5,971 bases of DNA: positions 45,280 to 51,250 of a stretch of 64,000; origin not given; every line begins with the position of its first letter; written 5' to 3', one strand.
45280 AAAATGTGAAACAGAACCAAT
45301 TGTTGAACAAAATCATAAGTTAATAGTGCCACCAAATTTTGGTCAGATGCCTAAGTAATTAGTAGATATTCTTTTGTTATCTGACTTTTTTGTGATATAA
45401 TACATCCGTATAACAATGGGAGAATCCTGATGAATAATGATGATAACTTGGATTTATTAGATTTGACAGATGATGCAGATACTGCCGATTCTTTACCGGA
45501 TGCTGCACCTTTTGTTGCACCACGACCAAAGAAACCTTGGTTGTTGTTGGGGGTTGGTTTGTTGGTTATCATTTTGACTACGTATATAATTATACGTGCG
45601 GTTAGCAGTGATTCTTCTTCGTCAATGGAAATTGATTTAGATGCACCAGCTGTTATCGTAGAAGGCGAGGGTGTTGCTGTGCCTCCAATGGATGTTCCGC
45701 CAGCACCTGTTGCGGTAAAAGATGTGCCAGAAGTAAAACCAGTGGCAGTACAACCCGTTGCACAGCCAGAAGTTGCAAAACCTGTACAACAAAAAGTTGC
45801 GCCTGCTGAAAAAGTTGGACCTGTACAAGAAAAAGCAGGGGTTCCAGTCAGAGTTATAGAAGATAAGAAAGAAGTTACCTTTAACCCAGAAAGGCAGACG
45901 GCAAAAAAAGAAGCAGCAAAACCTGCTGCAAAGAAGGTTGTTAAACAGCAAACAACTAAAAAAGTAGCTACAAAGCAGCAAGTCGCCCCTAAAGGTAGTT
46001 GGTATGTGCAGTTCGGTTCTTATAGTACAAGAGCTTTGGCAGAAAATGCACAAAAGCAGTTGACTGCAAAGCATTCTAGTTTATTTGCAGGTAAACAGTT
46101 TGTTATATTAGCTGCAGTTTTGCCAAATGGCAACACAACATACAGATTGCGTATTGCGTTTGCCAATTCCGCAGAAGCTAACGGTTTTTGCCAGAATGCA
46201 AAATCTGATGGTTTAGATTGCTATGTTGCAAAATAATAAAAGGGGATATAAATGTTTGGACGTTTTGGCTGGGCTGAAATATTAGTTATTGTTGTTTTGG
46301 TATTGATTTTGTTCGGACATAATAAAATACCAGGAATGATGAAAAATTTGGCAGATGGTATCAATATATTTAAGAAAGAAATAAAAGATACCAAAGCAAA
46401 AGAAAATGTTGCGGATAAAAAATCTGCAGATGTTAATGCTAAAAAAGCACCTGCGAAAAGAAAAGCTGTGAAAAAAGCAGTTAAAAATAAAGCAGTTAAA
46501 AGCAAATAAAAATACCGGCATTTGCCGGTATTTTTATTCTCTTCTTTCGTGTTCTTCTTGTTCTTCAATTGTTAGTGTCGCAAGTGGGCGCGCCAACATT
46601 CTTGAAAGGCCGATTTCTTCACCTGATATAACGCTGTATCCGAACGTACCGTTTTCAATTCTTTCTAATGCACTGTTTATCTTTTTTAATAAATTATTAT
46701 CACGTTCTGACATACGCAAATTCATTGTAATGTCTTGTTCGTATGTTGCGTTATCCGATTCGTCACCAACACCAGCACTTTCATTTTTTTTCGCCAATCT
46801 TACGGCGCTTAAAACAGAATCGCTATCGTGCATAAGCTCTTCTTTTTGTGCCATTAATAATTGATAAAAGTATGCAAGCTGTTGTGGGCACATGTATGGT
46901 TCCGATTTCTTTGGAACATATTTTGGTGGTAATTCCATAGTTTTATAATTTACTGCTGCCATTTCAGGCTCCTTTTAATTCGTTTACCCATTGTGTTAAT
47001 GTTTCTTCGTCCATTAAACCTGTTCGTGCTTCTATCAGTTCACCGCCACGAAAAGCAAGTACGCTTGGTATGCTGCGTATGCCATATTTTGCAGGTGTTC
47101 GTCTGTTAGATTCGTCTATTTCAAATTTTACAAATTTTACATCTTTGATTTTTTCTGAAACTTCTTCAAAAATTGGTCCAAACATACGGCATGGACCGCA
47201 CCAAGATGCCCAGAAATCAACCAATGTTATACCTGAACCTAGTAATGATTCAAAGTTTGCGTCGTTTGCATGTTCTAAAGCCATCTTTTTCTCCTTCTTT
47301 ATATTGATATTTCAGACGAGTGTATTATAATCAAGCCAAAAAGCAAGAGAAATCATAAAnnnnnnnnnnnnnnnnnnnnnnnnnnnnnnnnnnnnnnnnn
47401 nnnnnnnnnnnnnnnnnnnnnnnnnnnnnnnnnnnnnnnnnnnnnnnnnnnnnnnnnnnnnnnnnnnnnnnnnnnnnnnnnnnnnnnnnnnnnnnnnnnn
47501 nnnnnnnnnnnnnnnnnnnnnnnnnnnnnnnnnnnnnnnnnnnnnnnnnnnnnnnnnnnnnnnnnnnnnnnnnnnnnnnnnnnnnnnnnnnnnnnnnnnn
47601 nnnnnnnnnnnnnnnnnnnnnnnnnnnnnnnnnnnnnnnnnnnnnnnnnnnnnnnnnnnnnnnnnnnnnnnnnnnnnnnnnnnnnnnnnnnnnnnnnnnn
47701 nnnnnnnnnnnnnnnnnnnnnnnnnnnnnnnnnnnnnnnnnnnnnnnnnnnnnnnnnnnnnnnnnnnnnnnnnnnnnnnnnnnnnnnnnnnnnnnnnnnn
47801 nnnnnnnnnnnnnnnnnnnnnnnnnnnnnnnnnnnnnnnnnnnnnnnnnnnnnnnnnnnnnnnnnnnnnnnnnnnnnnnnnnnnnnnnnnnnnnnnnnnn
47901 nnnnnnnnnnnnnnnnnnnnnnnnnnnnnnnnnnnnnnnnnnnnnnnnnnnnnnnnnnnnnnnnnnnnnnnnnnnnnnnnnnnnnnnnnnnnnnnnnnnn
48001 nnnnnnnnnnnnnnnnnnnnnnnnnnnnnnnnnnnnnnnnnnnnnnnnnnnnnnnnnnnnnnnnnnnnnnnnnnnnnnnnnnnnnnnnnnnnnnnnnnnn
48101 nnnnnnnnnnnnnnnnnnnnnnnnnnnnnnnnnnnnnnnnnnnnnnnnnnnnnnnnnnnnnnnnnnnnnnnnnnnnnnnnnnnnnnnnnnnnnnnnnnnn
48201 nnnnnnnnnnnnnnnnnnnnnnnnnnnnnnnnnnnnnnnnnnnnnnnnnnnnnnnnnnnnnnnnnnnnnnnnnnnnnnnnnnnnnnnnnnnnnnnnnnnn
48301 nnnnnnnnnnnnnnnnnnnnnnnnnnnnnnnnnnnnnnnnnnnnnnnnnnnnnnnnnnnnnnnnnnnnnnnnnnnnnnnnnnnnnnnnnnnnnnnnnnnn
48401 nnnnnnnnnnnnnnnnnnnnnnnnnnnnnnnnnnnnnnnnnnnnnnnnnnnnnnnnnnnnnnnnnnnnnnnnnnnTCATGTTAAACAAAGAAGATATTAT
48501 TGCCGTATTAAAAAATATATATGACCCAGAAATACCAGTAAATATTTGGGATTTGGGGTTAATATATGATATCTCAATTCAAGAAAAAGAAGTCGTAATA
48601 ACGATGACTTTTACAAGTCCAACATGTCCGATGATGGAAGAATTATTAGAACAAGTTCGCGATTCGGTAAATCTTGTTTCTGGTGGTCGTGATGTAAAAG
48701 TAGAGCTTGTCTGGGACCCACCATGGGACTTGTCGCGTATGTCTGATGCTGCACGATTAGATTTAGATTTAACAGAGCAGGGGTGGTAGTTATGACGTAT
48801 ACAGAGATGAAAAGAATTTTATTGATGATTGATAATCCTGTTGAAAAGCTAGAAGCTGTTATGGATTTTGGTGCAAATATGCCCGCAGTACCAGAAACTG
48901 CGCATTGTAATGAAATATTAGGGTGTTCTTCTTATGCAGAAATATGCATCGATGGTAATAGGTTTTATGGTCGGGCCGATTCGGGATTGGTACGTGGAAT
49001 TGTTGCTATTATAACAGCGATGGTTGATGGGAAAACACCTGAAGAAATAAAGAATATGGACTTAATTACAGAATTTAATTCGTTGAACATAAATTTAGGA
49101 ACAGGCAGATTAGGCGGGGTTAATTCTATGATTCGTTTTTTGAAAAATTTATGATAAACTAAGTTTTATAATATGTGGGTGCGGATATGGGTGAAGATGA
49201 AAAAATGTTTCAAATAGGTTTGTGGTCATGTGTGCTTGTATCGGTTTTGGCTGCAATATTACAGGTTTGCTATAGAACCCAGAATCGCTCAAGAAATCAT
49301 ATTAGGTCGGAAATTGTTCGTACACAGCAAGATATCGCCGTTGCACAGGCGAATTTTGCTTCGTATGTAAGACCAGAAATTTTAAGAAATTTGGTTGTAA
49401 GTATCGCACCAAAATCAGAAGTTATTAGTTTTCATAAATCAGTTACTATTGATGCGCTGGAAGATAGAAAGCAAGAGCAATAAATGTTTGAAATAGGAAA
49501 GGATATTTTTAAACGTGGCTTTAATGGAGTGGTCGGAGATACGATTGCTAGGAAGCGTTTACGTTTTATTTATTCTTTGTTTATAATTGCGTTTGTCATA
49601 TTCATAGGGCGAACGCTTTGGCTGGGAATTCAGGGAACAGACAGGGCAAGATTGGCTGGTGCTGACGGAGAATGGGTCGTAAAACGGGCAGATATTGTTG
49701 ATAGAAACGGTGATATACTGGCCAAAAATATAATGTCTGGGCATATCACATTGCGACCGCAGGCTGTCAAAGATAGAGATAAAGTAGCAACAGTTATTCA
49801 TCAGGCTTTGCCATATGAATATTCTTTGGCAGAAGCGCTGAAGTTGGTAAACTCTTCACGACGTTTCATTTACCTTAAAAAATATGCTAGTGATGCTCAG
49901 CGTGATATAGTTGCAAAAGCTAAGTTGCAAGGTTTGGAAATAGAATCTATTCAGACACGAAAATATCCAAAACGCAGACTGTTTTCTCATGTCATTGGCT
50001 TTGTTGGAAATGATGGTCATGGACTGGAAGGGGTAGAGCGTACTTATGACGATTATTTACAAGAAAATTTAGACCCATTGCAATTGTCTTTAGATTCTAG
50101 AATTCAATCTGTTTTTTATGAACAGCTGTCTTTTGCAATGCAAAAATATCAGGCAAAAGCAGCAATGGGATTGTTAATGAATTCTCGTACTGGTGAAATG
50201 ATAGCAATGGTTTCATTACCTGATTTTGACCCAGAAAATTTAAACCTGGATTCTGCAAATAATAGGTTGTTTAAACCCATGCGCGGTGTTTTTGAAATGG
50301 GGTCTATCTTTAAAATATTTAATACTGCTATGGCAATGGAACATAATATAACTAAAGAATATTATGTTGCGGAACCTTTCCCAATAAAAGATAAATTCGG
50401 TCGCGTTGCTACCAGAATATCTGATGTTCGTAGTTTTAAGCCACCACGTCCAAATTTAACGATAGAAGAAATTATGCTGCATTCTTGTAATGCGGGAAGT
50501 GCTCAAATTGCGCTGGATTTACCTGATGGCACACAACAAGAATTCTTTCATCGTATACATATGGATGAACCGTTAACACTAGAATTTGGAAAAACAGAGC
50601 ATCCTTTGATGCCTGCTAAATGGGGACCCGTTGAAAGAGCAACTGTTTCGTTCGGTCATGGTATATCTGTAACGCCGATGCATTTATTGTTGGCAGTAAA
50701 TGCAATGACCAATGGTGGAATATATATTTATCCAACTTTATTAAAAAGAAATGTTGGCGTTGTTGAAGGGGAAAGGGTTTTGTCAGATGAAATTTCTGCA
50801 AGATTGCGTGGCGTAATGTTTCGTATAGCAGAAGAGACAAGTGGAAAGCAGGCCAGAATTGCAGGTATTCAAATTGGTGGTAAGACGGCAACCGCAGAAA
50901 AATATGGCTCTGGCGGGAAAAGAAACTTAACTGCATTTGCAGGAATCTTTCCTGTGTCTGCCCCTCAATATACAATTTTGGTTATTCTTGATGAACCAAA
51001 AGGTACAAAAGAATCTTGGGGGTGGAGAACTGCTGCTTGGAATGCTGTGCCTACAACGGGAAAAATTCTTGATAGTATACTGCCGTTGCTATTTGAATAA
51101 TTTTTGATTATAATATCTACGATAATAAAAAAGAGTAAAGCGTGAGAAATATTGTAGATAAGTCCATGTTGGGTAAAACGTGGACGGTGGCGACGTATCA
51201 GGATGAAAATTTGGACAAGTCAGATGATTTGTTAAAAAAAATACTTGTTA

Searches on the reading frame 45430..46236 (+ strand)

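Call 29: search_protein_families(library=pfam, proteins=[window:45430-46236:+], max_evalue=1e-8)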
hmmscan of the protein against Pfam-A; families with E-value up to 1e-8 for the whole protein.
window:45430-46236:+ (268 aa): 1 family
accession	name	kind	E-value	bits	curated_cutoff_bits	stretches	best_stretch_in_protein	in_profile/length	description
PF05036.18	SPOR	-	2.3e-13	50.7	21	1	188-267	2-75/76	SPOR domain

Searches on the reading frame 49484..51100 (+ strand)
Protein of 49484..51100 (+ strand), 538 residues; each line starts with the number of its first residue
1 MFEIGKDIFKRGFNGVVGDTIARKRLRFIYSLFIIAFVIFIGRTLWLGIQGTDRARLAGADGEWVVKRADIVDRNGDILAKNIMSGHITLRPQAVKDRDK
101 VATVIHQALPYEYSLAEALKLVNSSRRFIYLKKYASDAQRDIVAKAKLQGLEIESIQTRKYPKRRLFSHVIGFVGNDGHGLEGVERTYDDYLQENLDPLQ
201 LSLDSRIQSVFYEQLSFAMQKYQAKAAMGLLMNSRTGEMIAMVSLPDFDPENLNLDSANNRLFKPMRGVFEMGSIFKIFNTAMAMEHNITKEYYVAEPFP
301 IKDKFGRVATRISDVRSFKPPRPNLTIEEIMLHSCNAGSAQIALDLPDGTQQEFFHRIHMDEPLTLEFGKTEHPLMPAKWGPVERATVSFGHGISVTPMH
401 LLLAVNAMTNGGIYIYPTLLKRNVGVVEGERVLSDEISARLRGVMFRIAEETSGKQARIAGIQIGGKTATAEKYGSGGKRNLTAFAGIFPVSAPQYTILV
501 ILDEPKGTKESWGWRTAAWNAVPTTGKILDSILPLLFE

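Call 29: search_protein_families(library=pfam, proteins=[window:49484-51100:+], max_evalue=1e-8)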
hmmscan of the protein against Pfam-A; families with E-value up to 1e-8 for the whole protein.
window:49484-51100:+ (538 aa): 2 families
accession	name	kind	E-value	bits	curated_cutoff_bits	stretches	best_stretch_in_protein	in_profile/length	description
PF00905.27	Transpeptidase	-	3.5e-45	154.9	22.1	1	230-508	4-283/299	Penicillin binding protein transpeptidase domain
PF03717.20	PBP_dimer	-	9.2e-13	49.4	24.4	1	66-191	4-157/180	Penicillin-binding Protein dimerisation domain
